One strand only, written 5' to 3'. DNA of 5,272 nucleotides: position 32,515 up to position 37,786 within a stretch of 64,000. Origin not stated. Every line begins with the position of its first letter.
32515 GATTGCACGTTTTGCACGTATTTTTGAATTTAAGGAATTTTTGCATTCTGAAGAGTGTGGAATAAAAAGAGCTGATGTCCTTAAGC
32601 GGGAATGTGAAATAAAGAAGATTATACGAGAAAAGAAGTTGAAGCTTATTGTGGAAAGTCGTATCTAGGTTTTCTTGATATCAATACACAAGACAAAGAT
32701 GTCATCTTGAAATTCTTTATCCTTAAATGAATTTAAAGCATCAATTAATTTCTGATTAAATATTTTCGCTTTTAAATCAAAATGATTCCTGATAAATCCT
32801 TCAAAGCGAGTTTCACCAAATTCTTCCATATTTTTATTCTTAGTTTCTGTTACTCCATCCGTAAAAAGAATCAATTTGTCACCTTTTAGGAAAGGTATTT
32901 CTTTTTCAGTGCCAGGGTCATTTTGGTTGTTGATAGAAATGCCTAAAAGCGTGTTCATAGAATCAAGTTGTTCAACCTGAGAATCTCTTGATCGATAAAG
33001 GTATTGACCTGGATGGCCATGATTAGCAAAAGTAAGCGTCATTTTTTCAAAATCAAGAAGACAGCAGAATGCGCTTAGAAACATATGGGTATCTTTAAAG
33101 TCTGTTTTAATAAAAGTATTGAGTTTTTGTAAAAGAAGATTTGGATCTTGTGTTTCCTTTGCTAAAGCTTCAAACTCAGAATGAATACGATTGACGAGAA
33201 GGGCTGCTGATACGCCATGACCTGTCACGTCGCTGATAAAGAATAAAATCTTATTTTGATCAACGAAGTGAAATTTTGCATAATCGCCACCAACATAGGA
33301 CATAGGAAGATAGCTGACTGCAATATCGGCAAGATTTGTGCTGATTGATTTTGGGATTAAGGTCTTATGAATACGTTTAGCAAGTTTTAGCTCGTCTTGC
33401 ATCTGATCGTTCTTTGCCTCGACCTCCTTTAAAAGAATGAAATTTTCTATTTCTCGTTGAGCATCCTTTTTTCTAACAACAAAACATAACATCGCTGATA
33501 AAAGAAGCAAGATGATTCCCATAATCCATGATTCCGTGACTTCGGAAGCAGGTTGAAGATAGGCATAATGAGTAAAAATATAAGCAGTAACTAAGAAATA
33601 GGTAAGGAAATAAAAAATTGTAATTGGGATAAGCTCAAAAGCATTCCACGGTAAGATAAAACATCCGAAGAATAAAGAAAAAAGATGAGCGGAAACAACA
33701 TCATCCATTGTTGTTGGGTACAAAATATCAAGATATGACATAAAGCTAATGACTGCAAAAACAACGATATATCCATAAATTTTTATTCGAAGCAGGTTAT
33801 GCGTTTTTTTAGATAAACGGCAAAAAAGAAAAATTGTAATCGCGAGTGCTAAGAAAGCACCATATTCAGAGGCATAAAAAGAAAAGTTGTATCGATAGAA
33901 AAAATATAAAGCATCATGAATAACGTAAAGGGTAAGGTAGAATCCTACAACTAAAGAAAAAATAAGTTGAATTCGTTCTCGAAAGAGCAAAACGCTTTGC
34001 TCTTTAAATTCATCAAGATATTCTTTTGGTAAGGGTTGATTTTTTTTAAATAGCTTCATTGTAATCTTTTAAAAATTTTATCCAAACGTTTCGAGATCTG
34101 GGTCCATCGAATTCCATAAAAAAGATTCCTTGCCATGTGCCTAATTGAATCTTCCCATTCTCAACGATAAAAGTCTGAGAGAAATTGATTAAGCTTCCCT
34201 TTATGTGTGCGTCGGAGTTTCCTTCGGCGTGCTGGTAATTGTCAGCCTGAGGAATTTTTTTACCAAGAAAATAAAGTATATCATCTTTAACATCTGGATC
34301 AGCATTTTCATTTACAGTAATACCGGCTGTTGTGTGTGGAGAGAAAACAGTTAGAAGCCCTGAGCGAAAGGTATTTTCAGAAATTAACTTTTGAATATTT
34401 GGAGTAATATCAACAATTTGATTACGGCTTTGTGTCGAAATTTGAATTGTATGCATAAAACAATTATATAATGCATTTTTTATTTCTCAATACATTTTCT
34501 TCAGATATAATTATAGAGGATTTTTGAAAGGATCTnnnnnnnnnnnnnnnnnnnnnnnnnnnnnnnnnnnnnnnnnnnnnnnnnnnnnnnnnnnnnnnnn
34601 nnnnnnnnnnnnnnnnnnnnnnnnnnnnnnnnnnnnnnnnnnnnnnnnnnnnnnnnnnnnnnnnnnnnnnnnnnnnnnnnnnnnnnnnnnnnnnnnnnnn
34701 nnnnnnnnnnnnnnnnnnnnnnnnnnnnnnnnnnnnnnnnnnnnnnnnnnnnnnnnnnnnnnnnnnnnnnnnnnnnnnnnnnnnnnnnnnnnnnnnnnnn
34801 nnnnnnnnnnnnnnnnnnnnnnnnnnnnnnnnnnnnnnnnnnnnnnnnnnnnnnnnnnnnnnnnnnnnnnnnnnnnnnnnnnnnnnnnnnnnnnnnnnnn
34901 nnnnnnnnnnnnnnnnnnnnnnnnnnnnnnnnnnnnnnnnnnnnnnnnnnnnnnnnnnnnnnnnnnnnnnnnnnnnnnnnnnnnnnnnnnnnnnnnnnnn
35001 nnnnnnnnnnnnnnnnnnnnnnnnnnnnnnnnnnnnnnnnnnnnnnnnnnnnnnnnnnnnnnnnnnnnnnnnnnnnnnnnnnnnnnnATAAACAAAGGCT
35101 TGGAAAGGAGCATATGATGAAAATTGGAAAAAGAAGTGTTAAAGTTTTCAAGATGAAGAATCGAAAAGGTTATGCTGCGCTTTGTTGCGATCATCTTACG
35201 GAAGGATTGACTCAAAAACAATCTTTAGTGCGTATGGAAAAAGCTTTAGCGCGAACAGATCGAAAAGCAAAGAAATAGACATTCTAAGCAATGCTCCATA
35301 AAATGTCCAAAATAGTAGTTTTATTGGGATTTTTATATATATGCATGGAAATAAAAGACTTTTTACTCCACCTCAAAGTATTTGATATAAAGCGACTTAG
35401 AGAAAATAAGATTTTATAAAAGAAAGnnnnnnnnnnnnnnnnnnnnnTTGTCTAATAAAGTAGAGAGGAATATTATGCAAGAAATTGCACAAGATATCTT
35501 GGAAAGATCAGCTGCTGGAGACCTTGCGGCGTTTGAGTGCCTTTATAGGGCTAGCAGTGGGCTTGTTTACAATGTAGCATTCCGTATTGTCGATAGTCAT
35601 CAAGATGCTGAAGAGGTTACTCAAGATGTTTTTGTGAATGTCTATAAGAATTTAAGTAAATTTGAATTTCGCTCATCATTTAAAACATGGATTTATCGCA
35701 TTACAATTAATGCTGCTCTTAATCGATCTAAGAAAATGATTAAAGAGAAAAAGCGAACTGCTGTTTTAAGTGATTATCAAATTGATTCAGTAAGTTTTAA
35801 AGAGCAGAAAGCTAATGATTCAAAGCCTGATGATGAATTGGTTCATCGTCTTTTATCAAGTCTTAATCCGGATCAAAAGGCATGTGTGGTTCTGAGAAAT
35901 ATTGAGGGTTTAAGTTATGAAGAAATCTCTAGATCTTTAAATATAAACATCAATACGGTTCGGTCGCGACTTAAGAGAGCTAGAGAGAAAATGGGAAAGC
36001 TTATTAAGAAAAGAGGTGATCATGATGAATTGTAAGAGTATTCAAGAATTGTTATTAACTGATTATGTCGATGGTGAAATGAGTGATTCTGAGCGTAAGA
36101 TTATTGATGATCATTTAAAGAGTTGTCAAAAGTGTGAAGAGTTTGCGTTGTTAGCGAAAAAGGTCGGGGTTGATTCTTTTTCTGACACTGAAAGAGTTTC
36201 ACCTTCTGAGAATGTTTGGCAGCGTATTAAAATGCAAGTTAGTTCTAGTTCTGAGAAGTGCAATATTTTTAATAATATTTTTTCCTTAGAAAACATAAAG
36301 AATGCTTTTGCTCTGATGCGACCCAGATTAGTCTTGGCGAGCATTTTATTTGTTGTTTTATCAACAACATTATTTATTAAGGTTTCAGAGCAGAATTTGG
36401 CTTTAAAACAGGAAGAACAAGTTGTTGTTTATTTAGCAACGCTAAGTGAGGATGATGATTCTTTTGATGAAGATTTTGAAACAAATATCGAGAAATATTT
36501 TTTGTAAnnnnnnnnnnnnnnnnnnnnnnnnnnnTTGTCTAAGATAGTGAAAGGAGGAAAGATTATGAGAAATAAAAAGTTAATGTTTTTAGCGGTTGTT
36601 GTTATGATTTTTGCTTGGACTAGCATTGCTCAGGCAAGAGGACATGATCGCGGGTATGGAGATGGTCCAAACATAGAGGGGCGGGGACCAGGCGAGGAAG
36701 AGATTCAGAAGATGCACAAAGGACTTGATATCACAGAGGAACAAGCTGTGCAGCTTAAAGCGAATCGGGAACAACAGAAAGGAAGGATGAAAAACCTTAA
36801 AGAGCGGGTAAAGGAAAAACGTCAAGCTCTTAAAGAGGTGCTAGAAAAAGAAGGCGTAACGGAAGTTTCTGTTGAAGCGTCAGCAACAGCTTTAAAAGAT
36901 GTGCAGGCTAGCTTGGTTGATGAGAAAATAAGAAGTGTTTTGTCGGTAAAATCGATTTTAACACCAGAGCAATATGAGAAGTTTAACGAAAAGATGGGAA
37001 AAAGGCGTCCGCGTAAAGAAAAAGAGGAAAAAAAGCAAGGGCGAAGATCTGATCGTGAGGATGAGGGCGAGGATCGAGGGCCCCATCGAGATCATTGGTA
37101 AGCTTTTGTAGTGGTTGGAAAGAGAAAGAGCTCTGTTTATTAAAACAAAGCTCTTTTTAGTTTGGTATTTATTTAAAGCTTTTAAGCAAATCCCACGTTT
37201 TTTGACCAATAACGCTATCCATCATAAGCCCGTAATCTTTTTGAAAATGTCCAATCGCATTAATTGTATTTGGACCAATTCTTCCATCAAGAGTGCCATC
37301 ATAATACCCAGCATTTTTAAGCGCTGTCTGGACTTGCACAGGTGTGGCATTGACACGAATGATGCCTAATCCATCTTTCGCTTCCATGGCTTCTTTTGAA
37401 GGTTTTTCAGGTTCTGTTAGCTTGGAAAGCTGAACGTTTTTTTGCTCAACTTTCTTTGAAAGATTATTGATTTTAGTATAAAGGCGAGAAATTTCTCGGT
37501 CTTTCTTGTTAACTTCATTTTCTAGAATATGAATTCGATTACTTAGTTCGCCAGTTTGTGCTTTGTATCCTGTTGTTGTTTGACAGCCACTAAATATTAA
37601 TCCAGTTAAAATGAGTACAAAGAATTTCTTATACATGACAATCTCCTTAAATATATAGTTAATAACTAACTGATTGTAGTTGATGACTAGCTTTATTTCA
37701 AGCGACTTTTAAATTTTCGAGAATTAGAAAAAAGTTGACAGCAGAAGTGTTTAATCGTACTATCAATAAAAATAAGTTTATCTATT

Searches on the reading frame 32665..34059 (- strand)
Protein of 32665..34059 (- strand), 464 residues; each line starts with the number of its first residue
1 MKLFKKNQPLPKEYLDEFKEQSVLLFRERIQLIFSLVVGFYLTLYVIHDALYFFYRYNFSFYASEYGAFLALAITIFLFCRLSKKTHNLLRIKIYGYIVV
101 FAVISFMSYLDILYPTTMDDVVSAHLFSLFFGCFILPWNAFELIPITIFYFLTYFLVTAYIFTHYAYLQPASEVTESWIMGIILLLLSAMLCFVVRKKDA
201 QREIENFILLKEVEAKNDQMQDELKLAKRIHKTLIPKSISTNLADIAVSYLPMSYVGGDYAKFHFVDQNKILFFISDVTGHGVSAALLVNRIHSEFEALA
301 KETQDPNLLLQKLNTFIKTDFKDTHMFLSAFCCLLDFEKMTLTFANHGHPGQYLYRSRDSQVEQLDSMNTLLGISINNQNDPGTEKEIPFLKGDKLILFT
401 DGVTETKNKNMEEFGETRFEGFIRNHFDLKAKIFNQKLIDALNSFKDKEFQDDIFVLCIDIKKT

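Call 45: search_protein_families(library=pfam, proteins=[window:32665-34059:-], max_evalue=0.0001)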
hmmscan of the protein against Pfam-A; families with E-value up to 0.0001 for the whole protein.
window:32665-34059:- (464 aa): 1 family
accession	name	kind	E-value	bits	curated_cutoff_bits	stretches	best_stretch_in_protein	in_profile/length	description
PF07228.17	SpoIIE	-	1.1e-41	143.3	25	1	268-461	2-191/192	Stage II sporulation protein E (SpoIIE)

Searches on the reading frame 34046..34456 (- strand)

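Call 45: search_protein_families(library=pfam, proteins=[window:34046-34456:-], max_evalue=0.0001)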
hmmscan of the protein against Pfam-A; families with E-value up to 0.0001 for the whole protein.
window:34046-34456:- (136 aa): 1 family
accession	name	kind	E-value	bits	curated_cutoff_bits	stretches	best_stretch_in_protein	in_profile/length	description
PF01894.22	UPF0047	-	5.4e-42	143.1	27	1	16-127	1-116/117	Uncharacterised protein family UPF0047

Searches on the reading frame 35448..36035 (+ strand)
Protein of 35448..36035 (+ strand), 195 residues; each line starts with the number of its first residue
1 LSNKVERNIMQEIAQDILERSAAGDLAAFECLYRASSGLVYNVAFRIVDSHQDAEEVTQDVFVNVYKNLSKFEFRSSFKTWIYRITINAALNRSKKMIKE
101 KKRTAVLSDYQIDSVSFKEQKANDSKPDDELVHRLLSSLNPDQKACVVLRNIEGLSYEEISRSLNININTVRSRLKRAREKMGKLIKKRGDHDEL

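Call 45: search_protein_families(library=pfam, proteins=[window:35448-36035:+], max_evalue=0.0001)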
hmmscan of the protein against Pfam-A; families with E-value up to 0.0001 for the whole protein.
window:35448-36035:+ (195 aa): 5 families
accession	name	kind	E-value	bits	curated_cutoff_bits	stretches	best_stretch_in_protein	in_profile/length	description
PF08281.18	Sigma70_r4_2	-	1.1e-18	67.1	25.7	1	130-182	2-54/54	Sigma-70, region 4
PF04542.20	Sigma70_r2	-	1.8e-16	60.1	24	1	32-95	1-66/71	Sigma-70 region 2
PF04545.22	Sigma70_r4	-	2.9e-12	46.3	24.1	1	135-182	1-48/50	Sigma-70, region 4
PF07638.17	Sigma70_ECF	-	2.2e-09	37.9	21.1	1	16-184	6-181/185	ECF sigma factor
PF13384.12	HTH_23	-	2.4e-05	24.5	24.6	1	141-180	4-43/50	Homeodomain-like domain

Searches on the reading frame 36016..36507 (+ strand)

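Call 45: search_protein_families(library=pfam, proteins=[window:36016-36507:+], max_evalue=0.0001)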
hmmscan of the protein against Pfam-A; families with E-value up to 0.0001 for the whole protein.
window:36016-36507:+ (163 aa): 1 family
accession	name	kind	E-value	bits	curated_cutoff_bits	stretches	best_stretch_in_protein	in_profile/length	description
PF13490.11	zf-HC2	-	7.5e-08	32.8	22.2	1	13-40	7-34/35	Putative zinc-finger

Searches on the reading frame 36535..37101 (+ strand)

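Call 45: search_protein_families(library=pfam, proteins=[window:36535-37101:+], max_evalue=0.0001)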
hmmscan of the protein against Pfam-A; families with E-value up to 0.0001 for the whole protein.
window:36535-37101:+ (188 aa): 2 families
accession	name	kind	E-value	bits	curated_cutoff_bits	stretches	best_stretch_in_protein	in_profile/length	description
PF07813.17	LTXXQ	-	9.2e-10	39.6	24.3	1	54-154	3-100/100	LTXXQ motif family protein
PF13801.11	Metal_resist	-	2e-07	31.6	29.2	1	42-146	25-122/125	Heavy-metal resistance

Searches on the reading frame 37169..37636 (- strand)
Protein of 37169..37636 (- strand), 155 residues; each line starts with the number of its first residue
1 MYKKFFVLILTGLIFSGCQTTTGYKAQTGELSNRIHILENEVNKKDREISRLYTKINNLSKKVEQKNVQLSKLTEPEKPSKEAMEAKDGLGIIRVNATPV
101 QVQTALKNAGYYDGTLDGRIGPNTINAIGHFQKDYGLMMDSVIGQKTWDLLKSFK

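Call 45: search_protein_families(library=pfam, proteins=[window:37169-37636:-], max_evalue=0.0001)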
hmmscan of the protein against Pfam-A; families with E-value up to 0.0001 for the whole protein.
window:37169-37636:- (155 aa): 1 family
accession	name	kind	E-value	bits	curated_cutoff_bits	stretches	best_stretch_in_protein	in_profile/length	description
PF01471.23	PG_binding_1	-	1.6e-12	47.8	23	1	100-151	6-57/57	Putative peptidoglycan binding domain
